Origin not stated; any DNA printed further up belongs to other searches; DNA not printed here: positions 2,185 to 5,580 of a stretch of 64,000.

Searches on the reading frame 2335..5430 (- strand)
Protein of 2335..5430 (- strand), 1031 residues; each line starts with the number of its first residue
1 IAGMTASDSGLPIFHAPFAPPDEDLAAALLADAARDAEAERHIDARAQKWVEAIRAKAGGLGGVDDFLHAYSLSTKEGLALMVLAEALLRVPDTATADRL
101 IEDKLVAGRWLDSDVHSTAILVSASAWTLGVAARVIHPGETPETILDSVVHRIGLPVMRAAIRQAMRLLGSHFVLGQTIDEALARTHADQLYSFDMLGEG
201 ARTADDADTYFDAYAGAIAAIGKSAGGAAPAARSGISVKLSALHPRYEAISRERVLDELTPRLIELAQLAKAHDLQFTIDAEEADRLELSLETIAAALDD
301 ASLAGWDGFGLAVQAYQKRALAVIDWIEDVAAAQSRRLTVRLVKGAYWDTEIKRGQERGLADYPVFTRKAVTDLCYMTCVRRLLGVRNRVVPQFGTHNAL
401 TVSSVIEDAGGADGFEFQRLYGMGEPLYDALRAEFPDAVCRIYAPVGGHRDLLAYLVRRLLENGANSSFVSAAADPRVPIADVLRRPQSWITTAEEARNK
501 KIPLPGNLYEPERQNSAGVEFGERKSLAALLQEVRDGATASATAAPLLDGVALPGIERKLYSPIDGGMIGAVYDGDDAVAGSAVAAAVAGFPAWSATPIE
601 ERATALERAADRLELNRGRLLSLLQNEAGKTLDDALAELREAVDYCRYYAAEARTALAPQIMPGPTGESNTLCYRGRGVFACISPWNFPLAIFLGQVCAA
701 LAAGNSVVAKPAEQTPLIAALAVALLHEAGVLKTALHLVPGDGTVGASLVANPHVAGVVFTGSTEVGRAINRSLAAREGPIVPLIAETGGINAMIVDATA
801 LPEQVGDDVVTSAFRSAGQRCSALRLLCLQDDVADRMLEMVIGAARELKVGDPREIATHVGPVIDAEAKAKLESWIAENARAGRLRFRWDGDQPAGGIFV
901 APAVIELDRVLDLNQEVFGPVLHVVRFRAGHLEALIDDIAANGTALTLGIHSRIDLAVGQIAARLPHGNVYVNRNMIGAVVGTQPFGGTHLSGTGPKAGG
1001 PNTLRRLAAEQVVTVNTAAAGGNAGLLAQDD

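Call 90: search_protein_families(library=pfam, proteins=[window:2335-5430:-], max_evalue=0.00001)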
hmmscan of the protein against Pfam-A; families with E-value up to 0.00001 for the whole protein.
window:2335-5430:- (1031 aa): 3 families
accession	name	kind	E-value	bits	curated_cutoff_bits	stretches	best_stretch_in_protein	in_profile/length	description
PF00171.27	Aldedh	-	7.5e-105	351.6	23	1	560-1007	11-455/461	Aldehyde dehydrogenase family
PF01619.24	Pro_dh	-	1.7e-92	310.3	27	1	189-471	12-277/278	Proline dehydrogenase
PF14850.11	Pro_dh-DNA_bdg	-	2.5e-37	128.2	27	1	64-173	2-112/112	DNA-binding domain of Proline dehydrogenase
